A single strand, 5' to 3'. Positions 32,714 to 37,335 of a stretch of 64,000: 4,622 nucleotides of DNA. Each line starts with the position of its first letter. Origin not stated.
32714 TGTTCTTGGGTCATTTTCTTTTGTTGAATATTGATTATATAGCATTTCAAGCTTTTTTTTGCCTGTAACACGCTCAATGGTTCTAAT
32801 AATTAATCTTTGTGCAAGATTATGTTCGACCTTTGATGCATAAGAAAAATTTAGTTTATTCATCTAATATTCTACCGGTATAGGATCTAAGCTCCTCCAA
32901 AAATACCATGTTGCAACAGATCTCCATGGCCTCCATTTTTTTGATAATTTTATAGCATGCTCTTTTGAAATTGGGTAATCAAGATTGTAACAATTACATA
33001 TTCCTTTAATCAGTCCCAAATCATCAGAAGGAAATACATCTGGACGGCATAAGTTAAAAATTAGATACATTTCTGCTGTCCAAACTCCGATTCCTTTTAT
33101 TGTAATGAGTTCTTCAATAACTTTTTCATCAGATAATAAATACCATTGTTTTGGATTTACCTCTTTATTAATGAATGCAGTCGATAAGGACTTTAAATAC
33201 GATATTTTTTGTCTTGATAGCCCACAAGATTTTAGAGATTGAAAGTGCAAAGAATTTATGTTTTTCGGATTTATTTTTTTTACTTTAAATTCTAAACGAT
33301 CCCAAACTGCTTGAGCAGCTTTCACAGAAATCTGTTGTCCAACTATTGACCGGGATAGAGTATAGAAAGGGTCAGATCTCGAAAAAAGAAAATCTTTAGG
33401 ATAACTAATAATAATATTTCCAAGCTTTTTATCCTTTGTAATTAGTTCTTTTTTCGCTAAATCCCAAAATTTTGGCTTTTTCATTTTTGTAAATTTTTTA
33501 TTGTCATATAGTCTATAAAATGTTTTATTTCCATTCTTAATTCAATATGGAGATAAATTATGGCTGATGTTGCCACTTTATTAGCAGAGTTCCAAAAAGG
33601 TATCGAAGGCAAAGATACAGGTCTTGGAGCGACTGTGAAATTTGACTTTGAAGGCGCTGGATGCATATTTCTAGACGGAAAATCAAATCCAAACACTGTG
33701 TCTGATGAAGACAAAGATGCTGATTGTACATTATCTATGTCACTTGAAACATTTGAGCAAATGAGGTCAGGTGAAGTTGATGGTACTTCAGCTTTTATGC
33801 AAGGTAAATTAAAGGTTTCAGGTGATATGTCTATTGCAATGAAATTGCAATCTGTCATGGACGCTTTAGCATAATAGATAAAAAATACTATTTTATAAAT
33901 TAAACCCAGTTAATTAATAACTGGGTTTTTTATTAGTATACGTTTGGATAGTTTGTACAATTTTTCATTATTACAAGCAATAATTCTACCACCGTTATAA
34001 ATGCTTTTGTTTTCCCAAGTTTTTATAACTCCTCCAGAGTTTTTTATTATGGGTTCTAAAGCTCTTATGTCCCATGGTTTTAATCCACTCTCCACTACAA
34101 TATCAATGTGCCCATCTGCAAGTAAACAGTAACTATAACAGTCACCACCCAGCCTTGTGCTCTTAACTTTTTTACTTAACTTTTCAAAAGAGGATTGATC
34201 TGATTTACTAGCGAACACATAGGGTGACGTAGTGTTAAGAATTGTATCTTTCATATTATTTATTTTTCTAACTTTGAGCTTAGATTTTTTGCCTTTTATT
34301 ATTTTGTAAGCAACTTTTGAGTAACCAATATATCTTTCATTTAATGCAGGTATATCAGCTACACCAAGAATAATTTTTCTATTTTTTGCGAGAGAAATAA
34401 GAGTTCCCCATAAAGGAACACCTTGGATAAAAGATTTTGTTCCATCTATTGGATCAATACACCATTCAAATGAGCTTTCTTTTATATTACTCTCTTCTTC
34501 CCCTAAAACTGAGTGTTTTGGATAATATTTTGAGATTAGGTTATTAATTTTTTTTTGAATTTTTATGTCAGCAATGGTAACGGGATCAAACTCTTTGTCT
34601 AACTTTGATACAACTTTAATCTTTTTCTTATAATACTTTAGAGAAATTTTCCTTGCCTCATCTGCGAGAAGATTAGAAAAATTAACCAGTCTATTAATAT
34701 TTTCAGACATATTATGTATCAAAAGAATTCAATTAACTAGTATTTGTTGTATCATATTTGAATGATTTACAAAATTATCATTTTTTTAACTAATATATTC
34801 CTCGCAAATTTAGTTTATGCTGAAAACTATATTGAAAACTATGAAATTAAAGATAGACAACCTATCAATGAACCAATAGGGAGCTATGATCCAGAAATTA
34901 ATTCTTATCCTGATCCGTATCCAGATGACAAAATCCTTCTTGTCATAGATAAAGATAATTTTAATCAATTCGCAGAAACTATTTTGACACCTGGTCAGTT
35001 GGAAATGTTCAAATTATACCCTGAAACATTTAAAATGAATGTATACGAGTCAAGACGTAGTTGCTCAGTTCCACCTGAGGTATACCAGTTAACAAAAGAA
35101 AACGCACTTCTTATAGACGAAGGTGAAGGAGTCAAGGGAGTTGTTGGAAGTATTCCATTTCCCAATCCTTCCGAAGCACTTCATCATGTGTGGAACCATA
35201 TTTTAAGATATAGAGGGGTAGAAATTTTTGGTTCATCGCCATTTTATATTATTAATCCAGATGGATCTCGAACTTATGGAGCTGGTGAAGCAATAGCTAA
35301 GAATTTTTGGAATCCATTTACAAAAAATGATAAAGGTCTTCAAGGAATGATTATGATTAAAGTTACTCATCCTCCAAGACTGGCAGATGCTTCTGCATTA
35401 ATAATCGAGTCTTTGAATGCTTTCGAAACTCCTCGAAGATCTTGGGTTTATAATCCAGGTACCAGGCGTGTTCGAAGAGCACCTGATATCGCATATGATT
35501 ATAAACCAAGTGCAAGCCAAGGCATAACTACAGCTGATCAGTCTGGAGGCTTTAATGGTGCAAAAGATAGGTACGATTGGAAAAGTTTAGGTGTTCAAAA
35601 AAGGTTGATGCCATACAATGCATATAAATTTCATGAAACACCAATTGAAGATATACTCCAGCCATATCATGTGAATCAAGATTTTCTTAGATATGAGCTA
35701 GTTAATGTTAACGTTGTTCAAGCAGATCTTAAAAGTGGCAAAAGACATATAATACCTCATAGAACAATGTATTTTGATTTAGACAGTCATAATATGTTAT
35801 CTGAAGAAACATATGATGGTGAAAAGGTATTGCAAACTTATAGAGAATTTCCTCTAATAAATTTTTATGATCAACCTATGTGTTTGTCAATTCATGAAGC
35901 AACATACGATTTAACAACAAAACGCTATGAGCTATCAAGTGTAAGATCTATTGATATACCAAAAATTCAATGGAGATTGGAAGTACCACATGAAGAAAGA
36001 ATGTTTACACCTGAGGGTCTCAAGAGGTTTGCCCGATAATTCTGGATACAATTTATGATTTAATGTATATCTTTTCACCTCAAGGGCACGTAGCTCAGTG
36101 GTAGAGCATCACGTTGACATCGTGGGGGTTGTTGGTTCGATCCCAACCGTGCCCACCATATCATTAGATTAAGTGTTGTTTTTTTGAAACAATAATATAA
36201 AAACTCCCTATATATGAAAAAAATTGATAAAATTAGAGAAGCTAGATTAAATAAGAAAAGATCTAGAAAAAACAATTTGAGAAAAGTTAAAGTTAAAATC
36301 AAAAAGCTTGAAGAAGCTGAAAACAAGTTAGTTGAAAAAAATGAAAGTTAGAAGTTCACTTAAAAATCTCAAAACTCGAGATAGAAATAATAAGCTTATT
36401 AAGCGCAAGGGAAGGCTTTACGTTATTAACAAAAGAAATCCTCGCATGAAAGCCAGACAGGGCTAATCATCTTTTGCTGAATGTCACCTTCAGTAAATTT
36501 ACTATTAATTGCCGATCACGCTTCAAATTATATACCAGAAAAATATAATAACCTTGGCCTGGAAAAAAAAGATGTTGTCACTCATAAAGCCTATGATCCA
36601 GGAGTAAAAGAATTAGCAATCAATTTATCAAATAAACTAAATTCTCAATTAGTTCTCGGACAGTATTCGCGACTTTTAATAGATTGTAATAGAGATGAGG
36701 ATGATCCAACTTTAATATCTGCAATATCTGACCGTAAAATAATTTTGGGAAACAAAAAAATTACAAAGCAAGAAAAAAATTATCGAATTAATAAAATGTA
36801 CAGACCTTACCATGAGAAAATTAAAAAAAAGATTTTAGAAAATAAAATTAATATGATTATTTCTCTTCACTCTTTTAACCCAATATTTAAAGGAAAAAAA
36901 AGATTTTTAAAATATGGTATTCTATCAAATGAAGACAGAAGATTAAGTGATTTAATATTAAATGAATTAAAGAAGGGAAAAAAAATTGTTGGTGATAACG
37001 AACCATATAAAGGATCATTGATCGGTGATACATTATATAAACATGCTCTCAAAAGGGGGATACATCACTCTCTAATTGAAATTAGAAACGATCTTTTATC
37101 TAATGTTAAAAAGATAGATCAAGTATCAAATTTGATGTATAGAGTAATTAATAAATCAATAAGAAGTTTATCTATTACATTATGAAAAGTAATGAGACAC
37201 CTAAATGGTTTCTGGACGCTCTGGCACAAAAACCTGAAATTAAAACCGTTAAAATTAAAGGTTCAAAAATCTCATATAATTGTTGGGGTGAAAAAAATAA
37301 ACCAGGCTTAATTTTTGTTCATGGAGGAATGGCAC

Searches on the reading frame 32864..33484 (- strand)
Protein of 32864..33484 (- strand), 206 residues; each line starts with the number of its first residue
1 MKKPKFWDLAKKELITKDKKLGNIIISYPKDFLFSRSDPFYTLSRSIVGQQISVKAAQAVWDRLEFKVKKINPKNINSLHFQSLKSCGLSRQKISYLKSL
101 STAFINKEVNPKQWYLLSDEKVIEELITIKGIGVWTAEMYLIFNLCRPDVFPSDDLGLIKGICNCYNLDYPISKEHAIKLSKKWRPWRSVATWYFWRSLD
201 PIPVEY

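Call 52: search_protein_families(library=pfam, proteins=[window:32864-33484:-], max_evalue=0.00001)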
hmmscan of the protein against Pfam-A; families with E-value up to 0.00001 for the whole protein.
window:32864-33484:- (206 aa): 1 family
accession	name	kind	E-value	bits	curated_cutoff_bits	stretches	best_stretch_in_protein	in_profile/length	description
PF00730.31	HhH-GPD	-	3.2e-14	53.6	26.2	1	45-186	2-108/108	HhH-GPD superfamily base excision DNA repair protein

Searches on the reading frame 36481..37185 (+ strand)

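Call 60: search_protein_families(library=pfam, proteins=[window:36481-37185:+], max_evalue=0.00001)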
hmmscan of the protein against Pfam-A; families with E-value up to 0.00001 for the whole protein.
window:36481-37185:+ (234 aa): 1 family
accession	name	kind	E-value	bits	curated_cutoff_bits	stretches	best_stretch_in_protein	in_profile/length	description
PF05013.17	FGase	-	2.2e-35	123.2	28.9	1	6-205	2-217/219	N-formylglutamate amidohydrolase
